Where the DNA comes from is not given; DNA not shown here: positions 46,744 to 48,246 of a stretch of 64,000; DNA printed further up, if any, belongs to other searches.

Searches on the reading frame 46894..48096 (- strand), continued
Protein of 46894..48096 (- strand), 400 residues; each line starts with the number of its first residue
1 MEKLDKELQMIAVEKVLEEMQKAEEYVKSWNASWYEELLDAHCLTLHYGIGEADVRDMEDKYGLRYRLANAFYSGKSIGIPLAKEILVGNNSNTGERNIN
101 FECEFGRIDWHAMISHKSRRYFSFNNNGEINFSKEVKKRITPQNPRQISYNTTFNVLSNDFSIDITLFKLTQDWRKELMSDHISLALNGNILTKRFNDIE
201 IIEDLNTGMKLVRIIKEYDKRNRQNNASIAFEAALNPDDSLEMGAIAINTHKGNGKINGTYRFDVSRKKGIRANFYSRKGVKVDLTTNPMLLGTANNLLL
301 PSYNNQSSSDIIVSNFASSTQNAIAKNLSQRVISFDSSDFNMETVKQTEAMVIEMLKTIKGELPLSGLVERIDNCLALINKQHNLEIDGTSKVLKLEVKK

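Call 34: find_encoding_contigs(protein=P0044, flank=7000, max_places=5)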
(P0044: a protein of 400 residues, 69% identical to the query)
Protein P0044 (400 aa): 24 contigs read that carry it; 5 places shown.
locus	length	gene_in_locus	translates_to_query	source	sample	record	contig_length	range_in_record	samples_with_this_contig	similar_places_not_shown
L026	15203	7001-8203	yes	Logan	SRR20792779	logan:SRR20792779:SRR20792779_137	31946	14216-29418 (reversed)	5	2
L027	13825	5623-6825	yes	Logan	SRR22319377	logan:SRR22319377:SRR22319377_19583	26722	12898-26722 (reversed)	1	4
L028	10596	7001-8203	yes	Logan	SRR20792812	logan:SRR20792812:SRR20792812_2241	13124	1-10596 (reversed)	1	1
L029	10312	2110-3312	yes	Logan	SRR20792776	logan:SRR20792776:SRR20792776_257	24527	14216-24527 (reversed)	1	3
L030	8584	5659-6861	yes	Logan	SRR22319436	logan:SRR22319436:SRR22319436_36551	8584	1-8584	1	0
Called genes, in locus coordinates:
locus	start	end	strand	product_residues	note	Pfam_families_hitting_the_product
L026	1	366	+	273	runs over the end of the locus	PF23023:Anti-Pycsar_Apyc1, PF00753:Lactamase_B (faint), PF12706:Lactamase_B_2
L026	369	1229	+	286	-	PF02811:PHP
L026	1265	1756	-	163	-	PF20122:DUF6512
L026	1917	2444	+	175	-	-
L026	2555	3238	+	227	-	PF03167:UDG (weak)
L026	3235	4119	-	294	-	PF00126:HTH_1, PF03466:LysR_substrate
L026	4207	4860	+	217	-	PF13328:HD_4, PF01966:HD (weak)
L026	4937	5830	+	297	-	PF11155:DUF2935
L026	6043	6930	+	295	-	PF01261:AP_endonuc_2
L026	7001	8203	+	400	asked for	-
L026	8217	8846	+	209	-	PF18306:LDcluster4, PF03641:Lysine_decarbox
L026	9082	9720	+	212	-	PF00300:His_Phos_1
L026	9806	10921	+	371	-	PF01636:APH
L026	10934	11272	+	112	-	PF07883:Cupin_2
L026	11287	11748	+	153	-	PF00383:dCMP_cyt_deam_1, PF14437:MafB19-deam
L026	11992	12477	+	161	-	-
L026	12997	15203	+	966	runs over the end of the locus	PF21764:Invasin_D4 (faint), PF02368:Big_2 (weak), PF21461:HL_N-beta (faint), PF26182:Ig_NUP210_5th (faint), PF22359:Big-like (weak), PF02368:Big_2, PF26918:Ig_Eae (weak)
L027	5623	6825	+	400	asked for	-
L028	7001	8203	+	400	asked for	-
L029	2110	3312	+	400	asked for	-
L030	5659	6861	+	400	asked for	-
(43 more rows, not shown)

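Call 35: find_encoding_contigs(protein=P0008, flank=7000, max_places=3)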
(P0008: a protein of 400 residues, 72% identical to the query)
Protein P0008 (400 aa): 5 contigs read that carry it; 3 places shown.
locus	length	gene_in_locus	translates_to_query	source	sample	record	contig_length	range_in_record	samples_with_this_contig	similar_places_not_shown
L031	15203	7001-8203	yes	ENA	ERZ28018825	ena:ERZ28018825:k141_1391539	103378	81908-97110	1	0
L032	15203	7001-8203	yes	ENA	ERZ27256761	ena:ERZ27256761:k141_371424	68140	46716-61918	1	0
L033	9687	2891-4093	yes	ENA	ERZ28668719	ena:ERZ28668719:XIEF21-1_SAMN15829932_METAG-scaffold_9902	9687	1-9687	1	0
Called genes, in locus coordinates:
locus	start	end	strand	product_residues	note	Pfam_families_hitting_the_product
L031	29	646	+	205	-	PF00300:His_Phos_1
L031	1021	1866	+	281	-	-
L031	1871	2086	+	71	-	-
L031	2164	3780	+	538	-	PF13023:HD_3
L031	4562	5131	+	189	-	PF00583:Acetyltransf_1, PF13508:Acetyltransf_7 (weak)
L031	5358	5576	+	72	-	-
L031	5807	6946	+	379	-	PF21407:SduA_N, PF14082:SduA_C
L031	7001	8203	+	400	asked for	-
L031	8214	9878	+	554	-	-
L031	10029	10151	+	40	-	-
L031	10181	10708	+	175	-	-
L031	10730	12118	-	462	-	PF01076:Mob_Pre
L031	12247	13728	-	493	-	PF07508:Recombinase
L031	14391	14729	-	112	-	-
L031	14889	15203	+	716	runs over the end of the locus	PF00122:E1-E2_ATPase, PF00702:Hydrolase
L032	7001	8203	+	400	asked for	-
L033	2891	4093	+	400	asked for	-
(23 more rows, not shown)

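Call 36: find_encoding_contigs(protein=P0097, flank=7000, max_places=2)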
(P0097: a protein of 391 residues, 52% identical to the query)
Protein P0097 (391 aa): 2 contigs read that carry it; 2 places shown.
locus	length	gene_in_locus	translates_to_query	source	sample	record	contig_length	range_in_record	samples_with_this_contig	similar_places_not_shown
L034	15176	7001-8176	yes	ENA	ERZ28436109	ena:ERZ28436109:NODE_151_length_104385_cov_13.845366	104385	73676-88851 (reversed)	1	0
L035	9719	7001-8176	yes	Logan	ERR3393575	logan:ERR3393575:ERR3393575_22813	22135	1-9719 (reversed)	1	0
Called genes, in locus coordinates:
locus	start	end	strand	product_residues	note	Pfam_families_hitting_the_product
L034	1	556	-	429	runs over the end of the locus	PF00919:UPF0004, PF04055:Radical_SAM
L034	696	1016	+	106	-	-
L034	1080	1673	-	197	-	PF06042:NTP_transf_6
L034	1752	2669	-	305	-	-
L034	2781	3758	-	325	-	-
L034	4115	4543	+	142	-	-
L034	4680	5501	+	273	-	-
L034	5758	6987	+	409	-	PF01326:PPDK_N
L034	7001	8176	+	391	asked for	-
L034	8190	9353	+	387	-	PF00155:Aminotran_1_2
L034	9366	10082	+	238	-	PF00106:adh_short, PF13561:adh_short_C2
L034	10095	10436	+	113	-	-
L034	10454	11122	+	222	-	-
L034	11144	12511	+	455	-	PF00171:Aldedh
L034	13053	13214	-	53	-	-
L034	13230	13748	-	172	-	PF00293:NUDIX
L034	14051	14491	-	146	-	-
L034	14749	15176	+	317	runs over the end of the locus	PF01636:APH (weak)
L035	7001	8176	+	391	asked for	-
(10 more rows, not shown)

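Call 38: search_solved_structures(query=A1, max_evalue=10, show_alignments=2)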
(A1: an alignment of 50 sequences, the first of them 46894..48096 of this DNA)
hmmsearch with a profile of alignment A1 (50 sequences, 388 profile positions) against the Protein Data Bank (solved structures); distinct sequences matched with E-value up to 10: 4.
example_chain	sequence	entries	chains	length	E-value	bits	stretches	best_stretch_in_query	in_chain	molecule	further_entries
8fbk_A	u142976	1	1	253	0.15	14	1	275-369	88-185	KWOCA_65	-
3l7z_C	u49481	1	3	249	0.37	12.7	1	337-366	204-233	Probable exosome complex RNA-binding protein 1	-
2jeb_I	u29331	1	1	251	0.37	12.7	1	337-366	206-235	EXOSOME COMPLEX RNA-BINDING PROTEIN 1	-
2je6_I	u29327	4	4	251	0.37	12.7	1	337-366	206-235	EXOSOME COMPLEX RNA-BINDING PROTEIN 1 | PROBABLE EXOSOME COMPLEX RNA-BINDING PROTEIN 1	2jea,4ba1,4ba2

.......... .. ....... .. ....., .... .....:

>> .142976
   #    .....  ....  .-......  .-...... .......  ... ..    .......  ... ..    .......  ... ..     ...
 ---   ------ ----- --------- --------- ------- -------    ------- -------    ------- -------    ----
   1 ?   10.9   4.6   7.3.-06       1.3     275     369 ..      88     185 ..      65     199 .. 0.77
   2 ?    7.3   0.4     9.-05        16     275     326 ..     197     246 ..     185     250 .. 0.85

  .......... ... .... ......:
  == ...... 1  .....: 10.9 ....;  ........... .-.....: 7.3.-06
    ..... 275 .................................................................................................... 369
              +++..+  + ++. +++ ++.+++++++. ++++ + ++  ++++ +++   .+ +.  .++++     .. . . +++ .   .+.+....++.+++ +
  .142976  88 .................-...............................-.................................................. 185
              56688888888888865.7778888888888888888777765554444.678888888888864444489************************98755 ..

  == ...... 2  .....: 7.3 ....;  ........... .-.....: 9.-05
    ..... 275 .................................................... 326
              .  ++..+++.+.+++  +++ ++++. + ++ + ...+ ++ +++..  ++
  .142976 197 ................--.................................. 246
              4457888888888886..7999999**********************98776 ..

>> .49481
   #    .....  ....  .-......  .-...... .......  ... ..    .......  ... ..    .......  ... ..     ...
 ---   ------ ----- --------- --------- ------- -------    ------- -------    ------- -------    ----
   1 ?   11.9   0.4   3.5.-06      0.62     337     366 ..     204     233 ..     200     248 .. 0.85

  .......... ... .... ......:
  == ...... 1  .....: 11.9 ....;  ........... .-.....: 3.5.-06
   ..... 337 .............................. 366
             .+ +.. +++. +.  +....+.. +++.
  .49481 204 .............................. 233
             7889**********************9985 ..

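Call 39: search_protein_families(library=pfam, alignment_id=A1, max_evalue=0.1)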
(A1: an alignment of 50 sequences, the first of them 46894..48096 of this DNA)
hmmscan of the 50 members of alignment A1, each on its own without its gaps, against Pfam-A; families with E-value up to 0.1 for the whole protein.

A. member 1, window:46894-48096:- (400 aa): 0 families

B. families by the number of members that match (of 50 scanned): 31 families (the first 25 are shown)
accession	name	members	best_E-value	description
PF07182.16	DUF1402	2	0.0062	Protein of unknown function (DUF1402)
PF04651.18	Pox_A12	1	0.00078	Poxvirus A12 protein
PF16446.10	DUF5043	1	0.00091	Domain of unknown function (DUF5043)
PF19234.4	DUF5887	1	0.0018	Family of unknown function (DUF5887)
PF20785.2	MACPF_D3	1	0.0057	MACPF protein, D3 domain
PF11841.14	ELMO_ARM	1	0.011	ELMO, armadillo-like helical domain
PF24134.1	DUF7401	1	0.016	Domain of unknown function (DUF7401)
PF24796.1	WDR55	1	0.021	WDR55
PF15659.11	Toxin-JAB1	1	0.023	JAB-like toxin 1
PF12835.12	Integrase_1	1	0.025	Integrase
PF24880.1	DUF7738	1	0.028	Domain of unknown function (DUF7738)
PF25502.1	DUF7915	1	0.029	Domain of unknown function (DUF7915)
PF16566.10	CREPT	1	0.032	Cell-cycle alteration and expression-elevated protein in tumour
PF22206.1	Cas_Csm6_6H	1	0.032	CRISPR-associated protein Csm6 6H domain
PF14334.11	DUF4390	1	0.033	Domain of unknown function (DUF4390)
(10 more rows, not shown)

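Call 40: search_dna_similar(query=window:46894-48096:-, collection=plasmids, mode=protein, max_evalue=0.001)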
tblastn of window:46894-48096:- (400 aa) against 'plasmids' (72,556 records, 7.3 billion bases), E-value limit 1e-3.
No match.

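Call 41: search_dna_similar(query=window:46894-48096:-, collection=phages, mode=protein, max_evalue=0.001)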
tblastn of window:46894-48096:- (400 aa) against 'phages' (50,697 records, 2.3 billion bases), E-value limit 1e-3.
No match.

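Call 47: search_protein_families(library=pfam, proteins=[L010:2563-3975:+, L012:3064-3885:+, L012:3917-4699:+, L013:11270-12199:+, L013:9217-9873:-, L019:8910-9731:-, L019:11286-12188:-, L021:9045-9815:-, L031:8205-9878:+, L004:10386-11414:+], max_evalue=0.01)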
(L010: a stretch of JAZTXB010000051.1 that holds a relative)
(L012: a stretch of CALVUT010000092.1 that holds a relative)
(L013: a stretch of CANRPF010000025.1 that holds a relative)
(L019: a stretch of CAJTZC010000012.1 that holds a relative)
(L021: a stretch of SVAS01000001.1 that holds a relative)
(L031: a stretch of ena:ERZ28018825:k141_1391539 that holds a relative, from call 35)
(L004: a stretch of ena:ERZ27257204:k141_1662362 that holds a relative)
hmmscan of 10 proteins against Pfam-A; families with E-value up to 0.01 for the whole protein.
L010:2563-3975:+ (470 aa): 0 families

L012:3064-3885:+ (273 aa): 0 families

L012:3917-4699:+ (260 aa): 2 families
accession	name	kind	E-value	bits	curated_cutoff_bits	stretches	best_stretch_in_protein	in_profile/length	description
PF04055.27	Radical_SAM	-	1.6e-12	48.4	29.5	1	25-201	1-165/166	Radical SAM superfamily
PF07505.17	DUF5131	-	7.9e-05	22.7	28.9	1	16-95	2-84/243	Protein of unknown function (DUF5131)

L013:11270-12199:+ (309 aa): 0 families

L013:9217-9873:- (218 aa): 0 families

L019:8910-9731:- (273 aa): 0 families

L019:11286-12188:- (300 aa): 1 family
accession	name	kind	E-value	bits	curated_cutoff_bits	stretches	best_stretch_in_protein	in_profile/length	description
PF01841.26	Transglut_core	-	8.8e-06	26.4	23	1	112-168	53-108/108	Transglutaminase-like superfamily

L021:9045-9815:- (256 aa): 0 families

L031:8205-9878:+ (557 aa): 0 families

L004:10386-11414:+ (342 aa): 1 family
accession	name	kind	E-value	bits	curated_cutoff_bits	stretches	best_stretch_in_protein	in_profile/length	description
PF11187.14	Mbeg1-like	-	0.0012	18.8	21.1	1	106-160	69-122/224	Mbeg1-like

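Call 48: search_protein_families(library=padloc, proteins=[L010:2563-3975:+, L012:3064-3885:+, L013:11270-12199:+, L019:8910-9731:-, L021:9045-9815:-, L031:8205-9878:+, L004:6581-7384:+, L004:9295-9642:+, L004:9645-10316:+, L004:11491-12405:+], max_evalue=0.01)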
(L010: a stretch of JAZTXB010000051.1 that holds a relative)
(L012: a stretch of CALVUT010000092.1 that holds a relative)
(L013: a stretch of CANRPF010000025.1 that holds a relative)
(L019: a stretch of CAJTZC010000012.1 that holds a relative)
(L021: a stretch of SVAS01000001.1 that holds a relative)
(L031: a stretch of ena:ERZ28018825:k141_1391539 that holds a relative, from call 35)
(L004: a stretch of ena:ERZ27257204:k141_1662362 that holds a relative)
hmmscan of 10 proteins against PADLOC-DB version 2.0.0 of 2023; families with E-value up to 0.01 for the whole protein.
L010:2563-3975:+ (470 aa): 0 families

L012:3064-3885:+ (273 aa): 4 families
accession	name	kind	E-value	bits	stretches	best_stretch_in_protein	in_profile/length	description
PDLC04635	PDC-M41A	-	1.2e-84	282.7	1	2-268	5-295/298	-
PDLC04636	PDC-M41A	-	9.6e-55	184.3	1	1-257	1-270/281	-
PDLC04638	PDC-M41A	-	3.9e-30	103.4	1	6-262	12-269/275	-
PDLC04637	PDC-M41A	-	2.9e-21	73.9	1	62-253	10-210/226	-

L013:11270-12199:+ (309 aa): 0 families

L019:8910-9731:- (273 aa): 0 families

L021:9045-9815:- (256 aa): 0 families

L031:8205-9878:+ (557 aa): 0 families

L004:6581-7384:+ (267 aa): 0 families

L004:9295-9642:+ (115 aa): 2 families
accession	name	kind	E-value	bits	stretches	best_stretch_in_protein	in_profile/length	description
PDLC04566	PDC-M30A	-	3.2e-09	34.3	1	20-110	9-105/372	-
PDLC04568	PDC-M30A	-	3.2e-08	31.3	1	24-109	14-102/368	-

L004:9645-10316:+ (223 aa): 0 families

L004:11491-12405:+ (304 aa): 0 families

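Call 72: search_protein_families(library=padloc, alignment_id=A6, max_evalue=0.00001)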
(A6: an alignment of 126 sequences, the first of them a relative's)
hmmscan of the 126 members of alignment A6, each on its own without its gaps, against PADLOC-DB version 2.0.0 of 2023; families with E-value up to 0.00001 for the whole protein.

A. member 1, L001:9282-9824:+ (180 aa): 2 families
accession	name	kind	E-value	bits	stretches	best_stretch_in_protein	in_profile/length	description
PDLC00690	Effector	-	3.2e-15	54.4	1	12-174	9-171/187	2TM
PDLC00696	Effector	-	1.6e-13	48.7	1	4-174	3-173/189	2TM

B. families by the number of members that match (of 126 scanned): 102 families (the first 25 are shown)
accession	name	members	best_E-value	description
PDLC00399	SduA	2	1.1e-36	DUF4263 domain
PDLC00384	SduA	2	4.6e-32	DUF4263 domain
PDLC00393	SduA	2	1.2e-27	DUF4263 domain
PDLC00400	SduA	2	6.3e-25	DUF4263 domain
PDLC00406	SduA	2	2.8e-24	DUF4263 domain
PDLC00796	Cyclase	1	9.7e-154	oligonucleotide-cyclase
PDLC04635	PDC-M41A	1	1.2e-84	-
PDLC00786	Cyclase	1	9.6e-82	oligonucleotide-cyclase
PDLC00792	Cyclase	1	7.5e-73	oligonucleotide-cyclase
PDLC00176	HamB1|HamB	1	1.1e-68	DEAD-box helicase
PDLC00190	HamB1|HamB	1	2.9e-68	DEAD-box helicase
PDLC00186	HamB1|HamB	1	6.6e-58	DEAD-box helicase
PDLC02344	AbiD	1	5.6e-57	AbiD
PDLC04636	PDC-M41A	1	9.6e-55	-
PDLC00814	Cyclase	1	1.1e-51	oligonucleotide-cyclase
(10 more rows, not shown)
